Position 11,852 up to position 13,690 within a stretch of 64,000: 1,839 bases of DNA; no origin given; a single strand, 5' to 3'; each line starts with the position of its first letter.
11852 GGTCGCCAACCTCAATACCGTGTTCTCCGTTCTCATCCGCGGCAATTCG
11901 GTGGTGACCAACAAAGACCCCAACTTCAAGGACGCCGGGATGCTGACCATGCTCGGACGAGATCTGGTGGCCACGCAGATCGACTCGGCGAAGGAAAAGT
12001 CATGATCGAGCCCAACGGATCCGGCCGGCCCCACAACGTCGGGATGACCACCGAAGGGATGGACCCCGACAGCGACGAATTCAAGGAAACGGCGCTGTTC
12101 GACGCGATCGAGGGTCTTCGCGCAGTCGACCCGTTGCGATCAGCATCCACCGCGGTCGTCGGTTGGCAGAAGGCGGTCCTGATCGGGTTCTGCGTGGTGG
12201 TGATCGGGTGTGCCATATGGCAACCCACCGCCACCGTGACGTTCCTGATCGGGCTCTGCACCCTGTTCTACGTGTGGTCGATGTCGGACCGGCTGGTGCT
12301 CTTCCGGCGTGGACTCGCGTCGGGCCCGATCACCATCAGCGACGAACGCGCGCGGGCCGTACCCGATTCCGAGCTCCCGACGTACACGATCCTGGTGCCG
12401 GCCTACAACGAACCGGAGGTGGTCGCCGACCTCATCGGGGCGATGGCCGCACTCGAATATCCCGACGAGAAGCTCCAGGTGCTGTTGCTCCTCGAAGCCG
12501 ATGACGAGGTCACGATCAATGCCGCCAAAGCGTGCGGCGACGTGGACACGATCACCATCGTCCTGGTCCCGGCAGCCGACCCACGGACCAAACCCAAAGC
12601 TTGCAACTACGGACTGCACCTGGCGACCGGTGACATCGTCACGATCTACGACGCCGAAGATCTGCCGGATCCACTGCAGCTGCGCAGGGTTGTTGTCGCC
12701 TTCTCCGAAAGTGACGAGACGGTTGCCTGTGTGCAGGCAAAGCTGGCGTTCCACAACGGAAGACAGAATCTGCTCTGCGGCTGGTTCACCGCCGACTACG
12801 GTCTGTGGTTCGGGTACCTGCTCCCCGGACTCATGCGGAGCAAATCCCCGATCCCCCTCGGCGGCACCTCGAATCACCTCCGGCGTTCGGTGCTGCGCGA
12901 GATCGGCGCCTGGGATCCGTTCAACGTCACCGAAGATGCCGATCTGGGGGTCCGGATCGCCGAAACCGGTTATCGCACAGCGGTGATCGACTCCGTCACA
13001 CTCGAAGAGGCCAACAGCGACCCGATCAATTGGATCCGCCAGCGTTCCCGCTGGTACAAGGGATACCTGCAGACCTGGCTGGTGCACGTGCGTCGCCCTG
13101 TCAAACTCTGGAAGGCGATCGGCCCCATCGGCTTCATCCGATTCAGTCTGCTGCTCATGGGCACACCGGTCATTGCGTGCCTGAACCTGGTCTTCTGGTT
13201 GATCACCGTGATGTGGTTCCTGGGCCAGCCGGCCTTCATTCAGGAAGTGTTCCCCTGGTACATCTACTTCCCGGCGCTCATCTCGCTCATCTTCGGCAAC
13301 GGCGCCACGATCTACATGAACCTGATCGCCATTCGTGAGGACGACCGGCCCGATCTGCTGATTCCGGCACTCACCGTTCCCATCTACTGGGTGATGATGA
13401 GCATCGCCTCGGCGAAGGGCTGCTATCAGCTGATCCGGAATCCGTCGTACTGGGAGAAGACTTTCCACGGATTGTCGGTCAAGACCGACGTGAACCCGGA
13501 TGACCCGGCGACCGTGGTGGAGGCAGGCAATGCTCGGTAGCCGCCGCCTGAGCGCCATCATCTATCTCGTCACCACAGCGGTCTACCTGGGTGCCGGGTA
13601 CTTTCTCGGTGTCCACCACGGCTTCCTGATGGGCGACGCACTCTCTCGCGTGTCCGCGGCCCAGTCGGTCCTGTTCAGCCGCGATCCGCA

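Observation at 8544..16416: Candidate synthase-dependent exopolysaccharide system in a mycolic-acid bacterium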

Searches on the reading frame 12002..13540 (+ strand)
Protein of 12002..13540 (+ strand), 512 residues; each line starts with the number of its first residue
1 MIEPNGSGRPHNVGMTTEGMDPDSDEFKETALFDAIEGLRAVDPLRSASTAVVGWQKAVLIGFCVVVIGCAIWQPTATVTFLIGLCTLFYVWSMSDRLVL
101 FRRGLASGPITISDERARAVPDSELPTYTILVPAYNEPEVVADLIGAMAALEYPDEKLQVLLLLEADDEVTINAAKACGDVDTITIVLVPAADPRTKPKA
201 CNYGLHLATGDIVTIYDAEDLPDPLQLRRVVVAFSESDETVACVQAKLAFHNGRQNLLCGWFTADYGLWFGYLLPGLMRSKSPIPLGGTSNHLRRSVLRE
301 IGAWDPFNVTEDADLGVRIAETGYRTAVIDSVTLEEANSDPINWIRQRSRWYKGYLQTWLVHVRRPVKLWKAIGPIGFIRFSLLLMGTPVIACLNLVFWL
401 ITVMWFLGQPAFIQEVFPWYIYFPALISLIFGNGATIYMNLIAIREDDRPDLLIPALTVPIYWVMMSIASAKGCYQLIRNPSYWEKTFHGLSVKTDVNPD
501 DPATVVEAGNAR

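Call 3: search_protein_families(library=pfam, proteins=[window:12002-13540:+], max_evalue=0.01)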
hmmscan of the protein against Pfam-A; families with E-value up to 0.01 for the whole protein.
window:12002-13540:+ (512 aa): 4 families
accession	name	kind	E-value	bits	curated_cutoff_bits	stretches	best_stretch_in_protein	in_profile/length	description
PF13641.12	Glyco_tranf_2_3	-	2.3e-29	103.5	27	1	126-354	1-230/230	Glycosyltransferase like family 2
PF13632.12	Glyco_trans_2_3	-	4.6e-24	85.8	27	1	212-404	1-191/198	Glycosyl transferase family group 2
PF00535.33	Glycos_transf_2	-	8.5e-10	39.2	23.3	1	129-267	1-132/168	Glycosyl transferase family 2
PF13506.12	Glyco_transf_21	-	0.00012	22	21.7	1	188-351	7-172/174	Glycosyl transferase family 21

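Call 4: search_protein_families(library=ncbifam, proteins=[window:12002-13540:+], max_evalue=0.01)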
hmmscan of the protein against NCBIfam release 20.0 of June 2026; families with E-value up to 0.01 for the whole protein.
window:12002-13540:+ (512 aa): 15 families
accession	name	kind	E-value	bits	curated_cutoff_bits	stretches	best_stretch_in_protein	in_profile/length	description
TIGR03030.1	CelA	equivalog_domain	9.7e-21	73.5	699.1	1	117-361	122-383/714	UDP-forming cellulose synthase catalytic subunit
TIGR03965.1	mycofact_glyco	equivalog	2.8e-15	56.2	280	1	118-325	66-269/467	mycofactocin biosynthesis glycosyltransferase MftF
NF008558.0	PRK11498.1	equivalog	2.5e-13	48.9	992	1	123-359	270-505/872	UDP-forming cellulose synthase catalytic subunit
TIGR03937.1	PgaC_IcaA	equivalog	3.2e-13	49.4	422.3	1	115-368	34-283/407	poly-beta-1,6-N-acetyl-D-glucosamine synthase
TIGR03111.1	glyc2_xrt_Gpos1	hypoth_equivalog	1.4e-09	37.2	363.95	1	121-484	44-414/439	TIGR03111 family XrtG-associated glycosyltransferase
NF053846.1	glyco_with_XrtP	equivalog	1.1e-07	30.9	520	1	283-487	221-435/440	XrtP-associated glycosyltransferase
NF041865.1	EpsU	equivalog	2.7e-07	30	700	1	125-357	38-267/394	exopolysaccharide biosynthesis GT2 family glycosyltransferase EpsU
NF011305.0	PRK14716.1-3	equivalog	8e-07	28.6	409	1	128-328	55-267/486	glycosyl transferase family protein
TIGR04283.1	glyco_like_mftF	equivalog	1.5e-06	28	182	1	129-330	2-179/221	TIGR04283 family arsenosugar biosynthesis glycosyltransferase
NF011307.0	PRK14716.1-5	equivalog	4.9e-06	25.7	431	1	128-357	64-314/464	glycosyl transferase family protein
NF041875.1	EPS_EpsD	equivalog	0.00012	21.6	370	1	130-334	3-205/325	exopolysaccharide biosynthesis glycosyltransferase EpsD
TIGR03469.1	HpnB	hypoth_equivalog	0.00099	18.2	379.25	1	109-252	28-178/386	hopene-associated glycosyltransferase HpnB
NF041394.1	GtaseAglG_Halo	equivalog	0.0018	17.6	440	1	153-316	28-185/304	glucosyl-dolichyl phosphate glucuronosyltransferase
TIGR04242.1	nodulat_NodC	equivalog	0.0031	16.5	550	1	107-358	29-288/395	chitooligosaccharide synthase NodC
NF012033.0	PRK15489.1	equivalog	0.0064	14.7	537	0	124-330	69-287/703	glycosyl transferase family protein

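Call 6: search_solved_structures(query=window:12002-13540:+, max_evalue=0.01, show_alignments=1)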
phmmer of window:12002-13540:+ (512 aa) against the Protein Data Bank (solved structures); distinct sequences matched with E-value up to 0.01: 11.
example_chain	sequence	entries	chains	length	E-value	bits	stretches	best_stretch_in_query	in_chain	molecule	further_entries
5ej1_A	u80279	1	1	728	7.3e-14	54.2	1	75-427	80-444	Putative cellulose synthase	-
4hg6_A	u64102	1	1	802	9e-14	53.9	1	75-427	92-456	Cellulose Synthase Subunit A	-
4p00_A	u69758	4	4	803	9e-14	53.9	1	75-427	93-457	Cellulose Synthase A subunit | Cellulose Synthase subunit A | Putative cellulose synthase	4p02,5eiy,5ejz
6yv7_B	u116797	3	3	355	1.9e-09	39.6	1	124-328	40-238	Glycosyl transferase, family 2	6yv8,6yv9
6yv7_A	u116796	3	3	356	2e-09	39.6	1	124-328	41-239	Glycosyl transferase, family 2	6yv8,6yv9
7lby_A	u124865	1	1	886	4.4e-08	35.2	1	124-365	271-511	Cellulose synthase catalytic subunit [UDP-forming]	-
9b8v_E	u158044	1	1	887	4.4e-08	35.2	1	124-365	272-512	Cellulose synthase catalytic subunit [UDP-forming]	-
9fmv_A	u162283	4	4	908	4.5e-08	35.1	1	124-365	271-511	Cellulose synthase catalytic subunit [UDP-forming]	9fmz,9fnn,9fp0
9jma_A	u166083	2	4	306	0.00043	22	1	129-228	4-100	GalNAc(5)-diNAcBac-PP-undecaprenol beta-1,3-glucosyltransferase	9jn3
8smm_A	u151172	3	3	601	0.00049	21.8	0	310-406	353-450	Hyaluronan synthase 1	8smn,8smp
3bcv_A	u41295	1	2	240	0.0014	20.4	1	125-224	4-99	Putative glycosyltransferase protein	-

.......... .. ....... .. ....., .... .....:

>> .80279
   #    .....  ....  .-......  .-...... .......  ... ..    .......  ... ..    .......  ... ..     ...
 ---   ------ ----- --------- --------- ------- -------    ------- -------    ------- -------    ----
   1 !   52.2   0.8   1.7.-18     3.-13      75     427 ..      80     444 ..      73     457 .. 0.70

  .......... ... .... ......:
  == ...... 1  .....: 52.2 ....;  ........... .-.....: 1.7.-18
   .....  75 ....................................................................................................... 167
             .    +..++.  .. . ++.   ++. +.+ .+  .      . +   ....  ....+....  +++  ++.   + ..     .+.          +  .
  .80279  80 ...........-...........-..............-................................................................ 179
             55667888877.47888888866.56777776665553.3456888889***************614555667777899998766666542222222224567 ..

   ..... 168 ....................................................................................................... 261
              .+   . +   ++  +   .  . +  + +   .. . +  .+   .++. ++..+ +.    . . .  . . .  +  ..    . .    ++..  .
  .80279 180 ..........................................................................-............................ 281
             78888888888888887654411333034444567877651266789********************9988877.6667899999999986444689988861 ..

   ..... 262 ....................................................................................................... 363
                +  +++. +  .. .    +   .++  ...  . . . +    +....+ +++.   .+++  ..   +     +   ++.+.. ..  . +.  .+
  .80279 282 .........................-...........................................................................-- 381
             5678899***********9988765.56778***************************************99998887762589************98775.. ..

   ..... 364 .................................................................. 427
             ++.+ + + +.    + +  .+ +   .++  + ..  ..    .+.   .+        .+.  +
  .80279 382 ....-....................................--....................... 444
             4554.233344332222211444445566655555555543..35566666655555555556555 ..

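Call 96: search_solved_structures(query=A6, max_evalue=0.001, show_alignments=1)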
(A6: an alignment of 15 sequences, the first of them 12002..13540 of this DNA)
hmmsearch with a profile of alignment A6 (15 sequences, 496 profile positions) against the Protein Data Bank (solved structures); distinct sequences matched with E-value up to 0.001: 12.
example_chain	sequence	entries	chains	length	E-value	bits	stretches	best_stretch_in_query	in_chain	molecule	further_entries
5ej1_A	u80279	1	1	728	4.7e-17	64.8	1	110-387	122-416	Putative cellulose synthase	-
4hg6_A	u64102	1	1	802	5.7e-17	64.5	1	110-387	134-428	Cellulose Synthase Subunit A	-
4p00_A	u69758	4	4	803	5.8e-17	64.5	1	110-387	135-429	Cellulose Synthase A subunit | Cellulose Synthase subunit A | Putative cellulose synthase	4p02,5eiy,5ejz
7lby_A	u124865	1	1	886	6.9e-16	61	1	116-410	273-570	Cellulose synthase catalytic subunit [UDP-forming]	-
9b8v_E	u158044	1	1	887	6.9e-16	61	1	116-410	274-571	Cellulose synthase catalytic subunit [UDP-forming]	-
9fmv_A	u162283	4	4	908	7.3e-16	60.9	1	116-410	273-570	Cellulose synthase catalytic subunit [UDP-forming]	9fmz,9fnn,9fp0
6yv7_B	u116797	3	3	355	1.7e-13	53.1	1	116-220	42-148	Glycosyl transferase, family 2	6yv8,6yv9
6yv7_A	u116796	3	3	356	1.7e-13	53.1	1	116-220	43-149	Glycosyl transferase, family 2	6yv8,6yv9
5tze_C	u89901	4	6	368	4e-05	25.5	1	117-237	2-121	Glycosyl transferase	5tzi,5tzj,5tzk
8smm_A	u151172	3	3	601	4.8e-05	25.2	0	300-428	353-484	Hyaluronan synthase 1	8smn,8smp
5tz8_A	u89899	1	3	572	8.1e-05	24.5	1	117-237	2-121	Glycosyl transferase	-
9jma_A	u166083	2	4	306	0.00014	23.7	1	119-217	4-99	GalNAc(5)-diNAcBac-PP-undecaprenol beta-1,3-glucosyltransferase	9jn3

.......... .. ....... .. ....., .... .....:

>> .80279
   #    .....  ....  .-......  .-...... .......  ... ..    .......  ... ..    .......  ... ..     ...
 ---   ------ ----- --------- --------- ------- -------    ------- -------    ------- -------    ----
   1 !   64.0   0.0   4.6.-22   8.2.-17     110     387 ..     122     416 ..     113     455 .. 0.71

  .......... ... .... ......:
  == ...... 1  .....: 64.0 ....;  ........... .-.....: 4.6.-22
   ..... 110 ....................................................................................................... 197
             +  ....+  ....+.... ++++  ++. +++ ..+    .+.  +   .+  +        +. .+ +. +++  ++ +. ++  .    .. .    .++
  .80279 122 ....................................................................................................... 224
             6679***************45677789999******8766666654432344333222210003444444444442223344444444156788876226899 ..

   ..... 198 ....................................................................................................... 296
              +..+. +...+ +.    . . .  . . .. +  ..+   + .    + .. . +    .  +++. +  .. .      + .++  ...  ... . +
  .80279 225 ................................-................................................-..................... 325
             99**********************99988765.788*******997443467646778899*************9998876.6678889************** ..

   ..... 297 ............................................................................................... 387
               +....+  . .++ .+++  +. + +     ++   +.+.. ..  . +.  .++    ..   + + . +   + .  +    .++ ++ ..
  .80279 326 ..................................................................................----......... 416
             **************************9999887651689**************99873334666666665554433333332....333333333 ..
